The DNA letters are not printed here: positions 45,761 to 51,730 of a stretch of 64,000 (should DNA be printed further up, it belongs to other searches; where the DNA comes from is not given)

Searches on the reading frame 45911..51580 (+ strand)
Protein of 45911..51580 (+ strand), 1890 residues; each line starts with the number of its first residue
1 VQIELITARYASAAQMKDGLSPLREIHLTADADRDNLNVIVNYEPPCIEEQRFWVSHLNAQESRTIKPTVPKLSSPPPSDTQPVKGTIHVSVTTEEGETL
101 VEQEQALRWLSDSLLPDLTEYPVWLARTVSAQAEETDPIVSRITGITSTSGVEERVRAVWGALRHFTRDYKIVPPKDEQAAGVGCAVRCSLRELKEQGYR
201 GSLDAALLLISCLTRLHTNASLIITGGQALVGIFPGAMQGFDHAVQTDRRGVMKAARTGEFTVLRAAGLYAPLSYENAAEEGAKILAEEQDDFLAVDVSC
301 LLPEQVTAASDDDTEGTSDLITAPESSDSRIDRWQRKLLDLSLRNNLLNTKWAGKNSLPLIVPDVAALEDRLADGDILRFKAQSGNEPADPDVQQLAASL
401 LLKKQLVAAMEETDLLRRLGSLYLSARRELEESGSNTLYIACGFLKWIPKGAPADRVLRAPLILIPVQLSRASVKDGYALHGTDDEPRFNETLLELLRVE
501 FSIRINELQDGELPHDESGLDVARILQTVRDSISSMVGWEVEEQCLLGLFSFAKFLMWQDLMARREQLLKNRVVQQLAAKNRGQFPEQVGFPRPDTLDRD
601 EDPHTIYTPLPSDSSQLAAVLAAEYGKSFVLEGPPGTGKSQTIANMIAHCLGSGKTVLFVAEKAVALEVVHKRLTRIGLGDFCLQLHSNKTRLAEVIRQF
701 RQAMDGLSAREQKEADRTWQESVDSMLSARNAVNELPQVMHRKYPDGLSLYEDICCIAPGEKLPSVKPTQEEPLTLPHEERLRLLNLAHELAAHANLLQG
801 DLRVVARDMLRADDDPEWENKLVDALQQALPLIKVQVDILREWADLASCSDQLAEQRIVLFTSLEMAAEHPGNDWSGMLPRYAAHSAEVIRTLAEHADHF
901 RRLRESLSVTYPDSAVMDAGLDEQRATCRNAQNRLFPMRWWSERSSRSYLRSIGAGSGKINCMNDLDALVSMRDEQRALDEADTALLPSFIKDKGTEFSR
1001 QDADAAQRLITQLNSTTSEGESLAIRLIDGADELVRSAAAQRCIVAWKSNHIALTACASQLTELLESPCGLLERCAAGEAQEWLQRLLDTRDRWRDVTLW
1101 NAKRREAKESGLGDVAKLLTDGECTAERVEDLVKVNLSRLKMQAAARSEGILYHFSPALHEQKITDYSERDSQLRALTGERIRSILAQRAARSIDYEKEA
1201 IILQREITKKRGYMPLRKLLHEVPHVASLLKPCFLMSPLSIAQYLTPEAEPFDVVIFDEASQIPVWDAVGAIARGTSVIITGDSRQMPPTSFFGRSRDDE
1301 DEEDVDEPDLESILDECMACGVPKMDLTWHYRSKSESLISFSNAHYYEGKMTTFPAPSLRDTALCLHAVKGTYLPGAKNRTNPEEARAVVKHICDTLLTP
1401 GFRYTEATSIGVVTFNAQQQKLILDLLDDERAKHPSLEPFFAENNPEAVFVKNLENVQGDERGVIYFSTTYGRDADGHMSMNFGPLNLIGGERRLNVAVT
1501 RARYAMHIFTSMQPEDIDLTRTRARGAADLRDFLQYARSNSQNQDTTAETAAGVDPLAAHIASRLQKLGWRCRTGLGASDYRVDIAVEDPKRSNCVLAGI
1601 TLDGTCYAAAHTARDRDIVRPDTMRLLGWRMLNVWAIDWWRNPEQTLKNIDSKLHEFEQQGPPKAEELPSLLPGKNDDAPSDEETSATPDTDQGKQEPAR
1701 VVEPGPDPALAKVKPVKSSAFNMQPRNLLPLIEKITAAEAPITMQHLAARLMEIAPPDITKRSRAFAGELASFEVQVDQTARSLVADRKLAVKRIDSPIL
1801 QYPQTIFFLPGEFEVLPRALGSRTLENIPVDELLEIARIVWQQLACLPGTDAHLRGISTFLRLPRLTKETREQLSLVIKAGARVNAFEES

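Call 22: search_protein_families(library=pfam, proteins=[window:45911-51580:+], max_evalue=0.0001)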
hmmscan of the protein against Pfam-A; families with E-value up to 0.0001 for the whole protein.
window:45911-51580:+ (1890 aa): 6 families
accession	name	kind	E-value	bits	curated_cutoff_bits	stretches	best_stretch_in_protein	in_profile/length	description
PF13195.11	DUF4011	-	7.2e-41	140.2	22.2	1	337-497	1-158/158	Protein of unknown function (DUF4011)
PF18741.7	MTES_1575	-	3.3e-21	75.6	38.2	1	1560-1654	4-96/96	REase_MTES_1575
PF13087.12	AAA_12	-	4.1e-17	62.8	27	1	1311-1511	3-193/195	AAA domain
PF13086.12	AAA_11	-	2.9e-13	50.6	27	1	613-705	3-95/257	AAA domain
PF13604.12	AAA_30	-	1e-06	29.1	27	0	615-673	5-65/191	AAA domain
PF13245.12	AAA_19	-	1.3e-06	29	25.1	0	616-674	1-61/134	AAA domain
